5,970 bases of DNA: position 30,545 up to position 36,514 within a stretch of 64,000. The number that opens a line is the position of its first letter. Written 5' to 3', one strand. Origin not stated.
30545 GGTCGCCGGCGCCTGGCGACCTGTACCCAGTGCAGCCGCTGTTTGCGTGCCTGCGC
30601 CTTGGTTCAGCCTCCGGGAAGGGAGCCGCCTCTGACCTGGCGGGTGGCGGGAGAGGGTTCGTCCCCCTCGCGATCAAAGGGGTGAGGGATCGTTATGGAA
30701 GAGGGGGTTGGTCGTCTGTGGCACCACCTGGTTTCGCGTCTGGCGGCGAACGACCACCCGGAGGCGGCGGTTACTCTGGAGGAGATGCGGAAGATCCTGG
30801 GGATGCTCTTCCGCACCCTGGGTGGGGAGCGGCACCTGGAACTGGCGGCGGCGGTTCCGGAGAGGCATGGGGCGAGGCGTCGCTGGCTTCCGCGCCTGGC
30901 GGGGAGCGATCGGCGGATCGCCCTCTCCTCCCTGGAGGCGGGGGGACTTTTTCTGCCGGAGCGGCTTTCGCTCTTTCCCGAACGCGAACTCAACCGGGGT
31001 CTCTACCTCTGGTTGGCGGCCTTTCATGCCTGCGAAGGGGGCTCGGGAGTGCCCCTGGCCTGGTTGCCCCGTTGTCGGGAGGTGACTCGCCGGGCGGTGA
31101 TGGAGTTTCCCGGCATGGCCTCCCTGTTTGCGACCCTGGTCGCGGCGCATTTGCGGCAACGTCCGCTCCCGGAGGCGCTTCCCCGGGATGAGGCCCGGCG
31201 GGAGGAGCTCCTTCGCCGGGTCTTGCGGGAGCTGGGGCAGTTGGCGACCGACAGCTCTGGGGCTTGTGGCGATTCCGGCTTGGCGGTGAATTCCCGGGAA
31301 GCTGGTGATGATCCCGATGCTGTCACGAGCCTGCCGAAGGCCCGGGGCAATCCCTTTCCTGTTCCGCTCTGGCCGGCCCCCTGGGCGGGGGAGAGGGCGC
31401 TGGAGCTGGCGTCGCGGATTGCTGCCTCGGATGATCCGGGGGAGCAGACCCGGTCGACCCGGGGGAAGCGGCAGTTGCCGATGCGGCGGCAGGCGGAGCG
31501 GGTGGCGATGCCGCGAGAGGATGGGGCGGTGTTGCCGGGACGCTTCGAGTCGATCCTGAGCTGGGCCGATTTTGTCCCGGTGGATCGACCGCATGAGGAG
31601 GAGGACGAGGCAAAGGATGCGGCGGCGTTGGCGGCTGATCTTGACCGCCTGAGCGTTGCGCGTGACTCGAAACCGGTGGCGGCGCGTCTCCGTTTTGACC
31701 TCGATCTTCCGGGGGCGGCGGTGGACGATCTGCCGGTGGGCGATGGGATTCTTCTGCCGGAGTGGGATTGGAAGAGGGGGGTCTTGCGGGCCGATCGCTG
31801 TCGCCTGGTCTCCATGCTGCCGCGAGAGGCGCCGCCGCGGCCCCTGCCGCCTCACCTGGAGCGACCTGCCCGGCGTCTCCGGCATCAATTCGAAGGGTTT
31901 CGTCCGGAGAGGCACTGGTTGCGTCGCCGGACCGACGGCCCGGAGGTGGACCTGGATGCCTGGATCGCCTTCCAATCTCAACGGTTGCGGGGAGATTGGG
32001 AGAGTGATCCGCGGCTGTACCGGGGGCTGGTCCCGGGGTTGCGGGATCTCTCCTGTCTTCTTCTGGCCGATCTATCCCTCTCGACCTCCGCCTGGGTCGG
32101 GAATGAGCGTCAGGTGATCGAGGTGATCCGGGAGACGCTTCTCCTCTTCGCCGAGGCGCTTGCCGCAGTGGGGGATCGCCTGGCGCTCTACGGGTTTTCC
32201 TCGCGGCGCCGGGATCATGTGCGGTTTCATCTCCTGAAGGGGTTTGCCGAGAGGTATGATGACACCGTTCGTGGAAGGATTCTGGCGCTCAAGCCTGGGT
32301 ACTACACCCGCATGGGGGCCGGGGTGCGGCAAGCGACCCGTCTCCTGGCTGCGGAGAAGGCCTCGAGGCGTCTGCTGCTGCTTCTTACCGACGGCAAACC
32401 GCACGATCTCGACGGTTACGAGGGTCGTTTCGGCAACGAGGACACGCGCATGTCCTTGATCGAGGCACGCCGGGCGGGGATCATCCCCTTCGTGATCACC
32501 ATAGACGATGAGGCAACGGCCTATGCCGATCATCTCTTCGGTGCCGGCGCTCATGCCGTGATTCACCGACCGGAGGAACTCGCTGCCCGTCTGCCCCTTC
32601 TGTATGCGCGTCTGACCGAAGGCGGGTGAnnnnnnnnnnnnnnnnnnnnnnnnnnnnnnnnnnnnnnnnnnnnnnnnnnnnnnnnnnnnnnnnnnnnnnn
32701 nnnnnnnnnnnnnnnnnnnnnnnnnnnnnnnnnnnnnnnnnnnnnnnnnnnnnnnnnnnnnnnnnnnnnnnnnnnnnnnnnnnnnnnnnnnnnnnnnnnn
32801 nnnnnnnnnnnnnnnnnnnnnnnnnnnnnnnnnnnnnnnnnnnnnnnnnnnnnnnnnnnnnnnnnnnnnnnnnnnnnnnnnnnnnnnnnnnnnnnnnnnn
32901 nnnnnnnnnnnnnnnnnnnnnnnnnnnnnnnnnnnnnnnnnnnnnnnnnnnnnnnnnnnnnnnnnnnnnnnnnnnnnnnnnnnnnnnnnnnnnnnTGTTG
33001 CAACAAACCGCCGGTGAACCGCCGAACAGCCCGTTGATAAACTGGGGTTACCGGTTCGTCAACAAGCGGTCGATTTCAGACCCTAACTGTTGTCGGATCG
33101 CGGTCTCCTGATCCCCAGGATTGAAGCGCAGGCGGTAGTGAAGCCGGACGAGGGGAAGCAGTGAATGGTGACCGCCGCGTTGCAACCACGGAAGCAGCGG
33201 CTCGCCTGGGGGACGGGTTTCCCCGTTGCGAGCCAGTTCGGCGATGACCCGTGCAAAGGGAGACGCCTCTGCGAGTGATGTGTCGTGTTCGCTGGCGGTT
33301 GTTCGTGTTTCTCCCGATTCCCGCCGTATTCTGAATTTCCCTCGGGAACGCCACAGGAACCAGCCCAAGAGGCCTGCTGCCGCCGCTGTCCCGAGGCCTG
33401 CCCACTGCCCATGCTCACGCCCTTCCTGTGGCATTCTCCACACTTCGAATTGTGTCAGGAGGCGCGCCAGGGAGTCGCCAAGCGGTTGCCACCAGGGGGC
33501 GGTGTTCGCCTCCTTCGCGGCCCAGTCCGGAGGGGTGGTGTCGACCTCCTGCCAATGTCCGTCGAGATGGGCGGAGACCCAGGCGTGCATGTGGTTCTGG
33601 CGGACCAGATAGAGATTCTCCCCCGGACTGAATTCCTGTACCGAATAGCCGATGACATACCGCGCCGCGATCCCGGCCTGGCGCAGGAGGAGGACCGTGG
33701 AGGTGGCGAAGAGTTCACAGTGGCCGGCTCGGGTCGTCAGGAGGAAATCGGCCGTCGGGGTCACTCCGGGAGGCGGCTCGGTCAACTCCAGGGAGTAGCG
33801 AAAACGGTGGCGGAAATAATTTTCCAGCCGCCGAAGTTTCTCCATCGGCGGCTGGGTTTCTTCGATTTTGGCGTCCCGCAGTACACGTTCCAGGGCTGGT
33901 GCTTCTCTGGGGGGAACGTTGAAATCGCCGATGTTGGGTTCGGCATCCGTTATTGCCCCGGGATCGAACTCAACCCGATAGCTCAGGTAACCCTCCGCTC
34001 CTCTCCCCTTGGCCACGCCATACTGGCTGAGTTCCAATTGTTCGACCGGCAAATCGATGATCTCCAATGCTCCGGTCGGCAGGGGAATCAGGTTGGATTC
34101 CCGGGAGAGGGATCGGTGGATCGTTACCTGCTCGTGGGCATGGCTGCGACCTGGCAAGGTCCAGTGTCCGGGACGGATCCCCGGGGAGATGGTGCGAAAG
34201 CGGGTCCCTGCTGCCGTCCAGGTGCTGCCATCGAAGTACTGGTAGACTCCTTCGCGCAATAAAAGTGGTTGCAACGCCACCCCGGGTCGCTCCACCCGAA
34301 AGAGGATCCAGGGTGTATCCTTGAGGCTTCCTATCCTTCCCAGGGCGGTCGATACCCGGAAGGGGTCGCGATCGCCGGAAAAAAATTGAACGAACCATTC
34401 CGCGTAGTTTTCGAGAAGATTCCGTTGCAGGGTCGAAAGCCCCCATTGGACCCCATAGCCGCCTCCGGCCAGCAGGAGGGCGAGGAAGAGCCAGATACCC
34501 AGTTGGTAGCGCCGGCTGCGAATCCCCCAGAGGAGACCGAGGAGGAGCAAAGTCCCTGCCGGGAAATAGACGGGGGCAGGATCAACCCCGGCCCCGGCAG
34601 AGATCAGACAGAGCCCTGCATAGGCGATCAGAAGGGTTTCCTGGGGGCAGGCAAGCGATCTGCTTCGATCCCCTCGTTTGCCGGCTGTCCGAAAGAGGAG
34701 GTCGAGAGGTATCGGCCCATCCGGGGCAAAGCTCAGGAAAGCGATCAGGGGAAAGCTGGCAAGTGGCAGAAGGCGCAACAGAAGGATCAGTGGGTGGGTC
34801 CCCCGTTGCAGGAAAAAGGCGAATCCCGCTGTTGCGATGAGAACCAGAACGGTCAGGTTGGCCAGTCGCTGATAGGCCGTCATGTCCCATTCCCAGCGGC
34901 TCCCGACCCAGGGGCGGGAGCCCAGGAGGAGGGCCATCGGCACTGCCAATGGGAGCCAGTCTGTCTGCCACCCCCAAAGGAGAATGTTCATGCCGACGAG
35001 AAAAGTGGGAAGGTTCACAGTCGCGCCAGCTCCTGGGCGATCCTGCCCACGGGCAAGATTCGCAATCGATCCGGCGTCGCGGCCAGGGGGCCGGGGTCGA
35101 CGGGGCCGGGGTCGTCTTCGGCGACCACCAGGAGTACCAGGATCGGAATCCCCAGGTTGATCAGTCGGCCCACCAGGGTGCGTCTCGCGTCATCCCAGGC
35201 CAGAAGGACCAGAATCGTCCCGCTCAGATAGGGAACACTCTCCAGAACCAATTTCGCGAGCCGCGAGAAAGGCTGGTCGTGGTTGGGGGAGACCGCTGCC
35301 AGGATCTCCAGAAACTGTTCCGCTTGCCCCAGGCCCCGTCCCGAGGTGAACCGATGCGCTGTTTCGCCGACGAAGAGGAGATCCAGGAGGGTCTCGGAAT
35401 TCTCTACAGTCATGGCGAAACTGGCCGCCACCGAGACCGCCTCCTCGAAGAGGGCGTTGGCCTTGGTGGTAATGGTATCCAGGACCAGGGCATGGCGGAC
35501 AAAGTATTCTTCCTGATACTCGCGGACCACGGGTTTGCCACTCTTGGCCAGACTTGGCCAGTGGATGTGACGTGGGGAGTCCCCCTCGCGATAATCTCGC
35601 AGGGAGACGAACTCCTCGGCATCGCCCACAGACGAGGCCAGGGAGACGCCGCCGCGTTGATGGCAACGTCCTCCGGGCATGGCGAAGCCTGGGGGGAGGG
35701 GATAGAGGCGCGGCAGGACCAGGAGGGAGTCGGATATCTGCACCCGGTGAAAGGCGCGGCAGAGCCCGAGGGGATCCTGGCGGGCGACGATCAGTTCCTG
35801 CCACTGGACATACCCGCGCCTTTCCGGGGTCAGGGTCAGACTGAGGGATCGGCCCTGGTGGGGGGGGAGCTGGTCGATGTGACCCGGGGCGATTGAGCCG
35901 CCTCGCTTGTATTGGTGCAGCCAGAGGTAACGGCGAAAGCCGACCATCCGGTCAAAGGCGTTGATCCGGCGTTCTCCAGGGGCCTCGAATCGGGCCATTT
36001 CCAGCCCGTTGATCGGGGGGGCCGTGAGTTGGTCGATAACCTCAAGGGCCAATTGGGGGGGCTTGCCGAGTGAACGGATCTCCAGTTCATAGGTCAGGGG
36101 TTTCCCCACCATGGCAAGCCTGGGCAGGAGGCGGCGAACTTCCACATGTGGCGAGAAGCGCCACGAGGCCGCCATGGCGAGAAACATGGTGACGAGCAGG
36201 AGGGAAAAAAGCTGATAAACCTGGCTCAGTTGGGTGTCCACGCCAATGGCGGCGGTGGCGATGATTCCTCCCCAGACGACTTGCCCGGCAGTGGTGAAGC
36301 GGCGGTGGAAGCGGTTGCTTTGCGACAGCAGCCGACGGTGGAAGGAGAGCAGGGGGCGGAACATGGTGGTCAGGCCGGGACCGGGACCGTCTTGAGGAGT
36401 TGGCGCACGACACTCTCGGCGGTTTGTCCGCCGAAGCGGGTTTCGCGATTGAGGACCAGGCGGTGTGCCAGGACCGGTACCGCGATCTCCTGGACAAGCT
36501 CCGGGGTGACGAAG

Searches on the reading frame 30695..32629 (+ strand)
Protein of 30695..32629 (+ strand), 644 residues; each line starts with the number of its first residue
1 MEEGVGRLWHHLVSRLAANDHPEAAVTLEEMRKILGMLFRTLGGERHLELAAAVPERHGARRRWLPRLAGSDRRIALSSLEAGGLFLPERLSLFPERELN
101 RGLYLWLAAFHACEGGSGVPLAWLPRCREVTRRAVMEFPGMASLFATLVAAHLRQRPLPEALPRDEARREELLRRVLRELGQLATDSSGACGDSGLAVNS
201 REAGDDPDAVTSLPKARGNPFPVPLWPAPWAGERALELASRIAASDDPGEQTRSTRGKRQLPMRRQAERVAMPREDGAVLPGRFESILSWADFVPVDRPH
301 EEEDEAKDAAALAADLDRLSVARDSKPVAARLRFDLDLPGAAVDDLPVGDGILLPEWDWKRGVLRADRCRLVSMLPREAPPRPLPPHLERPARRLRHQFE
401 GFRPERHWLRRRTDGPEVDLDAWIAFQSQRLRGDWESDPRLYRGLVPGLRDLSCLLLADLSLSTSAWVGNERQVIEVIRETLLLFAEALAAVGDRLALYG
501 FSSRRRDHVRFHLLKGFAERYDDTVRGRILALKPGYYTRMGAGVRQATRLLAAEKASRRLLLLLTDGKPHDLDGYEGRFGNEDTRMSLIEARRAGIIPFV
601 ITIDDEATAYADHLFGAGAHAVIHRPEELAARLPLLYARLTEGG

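Call 58: search_protein_families(library=pfam, proteins=[window:30695-32629:+], max_evalue=0.001)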
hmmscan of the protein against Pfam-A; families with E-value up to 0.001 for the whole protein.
window:30695-32629:+ (644 aa): 1 family
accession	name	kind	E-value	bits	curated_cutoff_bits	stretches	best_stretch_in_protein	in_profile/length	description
PF00092.34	VWA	-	9.9e-06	26.3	23.8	1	473-606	15-142/174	von Willebrand factor type A domain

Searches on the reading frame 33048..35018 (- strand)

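Call 58: search_protein_families(library=pfam, proteins=[window:33048-35018:-], max_evalue=0.001)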
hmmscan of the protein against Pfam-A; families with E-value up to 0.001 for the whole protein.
window:33048-35018:- (656 aa): 1 family
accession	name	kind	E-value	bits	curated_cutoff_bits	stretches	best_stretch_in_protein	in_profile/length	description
PF01841.26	Transglut_core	-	8e-21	74.8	23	1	386-493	9-107/108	Transglutaminase-like superfamily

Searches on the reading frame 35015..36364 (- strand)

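Call 58: search_protein_families(library=pfam, proteins=[window:35015-36364:-], max_evalue=0.001)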
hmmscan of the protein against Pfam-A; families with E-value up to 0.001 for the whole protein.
window:35015-36364:- (449 aa): 1 family
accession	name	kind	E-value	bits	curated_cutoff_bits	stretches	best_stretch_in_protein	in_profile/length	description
PF01882.25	DUF58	-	7.5e-08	32.3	23.4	1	255-363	2-116/216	Protein of unknown function DUF58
